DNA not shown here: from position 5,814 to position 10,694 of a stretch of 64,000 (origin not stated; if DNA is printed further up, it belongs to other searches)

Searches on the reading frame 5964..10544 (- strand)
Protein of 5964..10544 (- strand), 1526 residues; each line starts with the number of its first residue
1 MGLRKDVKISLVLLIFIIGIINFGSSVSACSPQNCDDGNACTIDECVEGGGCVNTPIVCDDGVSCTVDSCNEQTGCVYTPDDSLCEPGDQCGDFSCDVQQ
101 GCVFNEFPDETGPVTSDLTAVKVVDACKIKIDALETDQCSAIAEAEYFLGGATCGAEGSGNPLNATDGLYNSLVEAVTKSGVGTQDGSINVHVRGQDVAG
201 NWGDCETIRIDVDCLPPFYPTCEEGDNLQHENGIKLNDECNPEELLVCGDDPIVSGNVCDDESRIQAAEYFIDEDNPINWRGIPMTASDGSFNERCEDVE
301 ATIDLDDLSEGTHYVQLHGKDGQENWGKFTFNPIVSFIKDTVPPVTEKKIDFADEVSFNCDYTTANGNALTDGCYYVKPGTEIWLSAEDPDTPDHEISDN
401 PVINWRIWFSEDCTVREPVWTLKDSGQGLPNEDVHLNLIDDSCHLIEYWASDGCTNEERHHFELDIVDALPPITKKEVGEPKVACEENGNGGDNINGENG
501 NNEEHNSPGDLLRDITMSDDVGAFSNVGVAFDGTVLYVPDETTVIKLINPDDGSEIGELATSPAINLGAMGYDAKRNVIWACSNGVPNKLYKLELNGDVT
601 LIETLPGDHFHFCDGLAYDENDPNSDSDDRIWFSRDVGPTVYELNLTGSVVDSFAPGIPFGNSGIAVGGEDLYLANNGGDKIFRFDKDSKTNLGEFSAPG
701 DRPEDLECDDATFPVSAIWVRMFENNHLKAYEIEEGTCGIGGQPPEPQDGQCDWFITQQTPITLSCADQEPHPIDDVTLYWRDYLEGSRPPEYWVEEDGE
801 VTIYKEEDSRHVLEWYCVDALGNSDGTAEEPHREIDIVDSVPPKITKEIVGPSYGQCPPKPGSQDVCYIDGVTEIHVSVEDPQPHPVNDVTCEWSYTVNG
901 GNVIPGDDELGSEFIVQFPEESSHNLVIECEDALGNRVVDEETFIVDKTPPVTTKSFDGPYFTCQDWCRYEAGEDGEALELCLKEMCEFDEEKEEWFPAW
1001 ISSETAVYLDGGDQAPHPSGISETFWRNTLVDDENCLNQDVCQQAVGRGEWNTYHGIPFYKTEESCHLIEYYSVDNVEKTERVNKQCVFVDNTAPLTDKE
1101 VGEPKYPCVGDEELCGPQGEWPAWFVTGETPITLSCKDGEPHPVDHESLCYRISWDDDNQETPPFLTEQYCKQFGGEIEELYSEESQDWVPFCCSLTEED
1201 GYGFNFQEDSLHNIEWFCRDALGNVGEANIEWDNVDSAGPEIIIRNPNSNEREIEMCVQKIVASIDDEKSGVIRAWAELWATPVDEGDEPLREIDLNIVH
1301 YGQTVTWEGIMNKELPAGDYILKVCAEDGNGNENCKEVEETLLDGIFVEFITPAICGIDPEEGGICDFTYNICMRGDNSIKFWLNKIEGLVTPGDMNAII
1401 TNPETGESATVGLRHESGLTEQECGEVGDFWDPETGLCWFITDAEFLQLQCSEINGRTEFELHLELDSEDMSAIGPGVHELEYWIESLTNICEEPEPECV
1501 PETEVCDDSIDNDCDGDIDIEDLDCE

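Call 66: search_protein_families(library=pfam, max_evalue=0.01, proteins=[window:5964-10544:-])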
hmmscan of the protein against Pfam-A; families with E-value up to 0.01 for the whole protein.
window:5964-10544:- (1526 aa): 3 families
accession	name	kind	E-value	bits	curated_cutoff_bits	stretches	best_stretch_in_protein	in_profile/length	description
PF00526.23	Dicty_CTDC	-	1e-12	48.1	27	2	34-57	1-24/24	Dictyostelium (slime mold) repeat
PF19077.6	Big_13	-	0.0016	19.4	27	0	184-213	72-101/102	Bacterial Ig-like domain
PF13860.13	FlgD_ig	-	0.0035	17.7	27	0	355-378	49-72/79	FlgD Ig-like domain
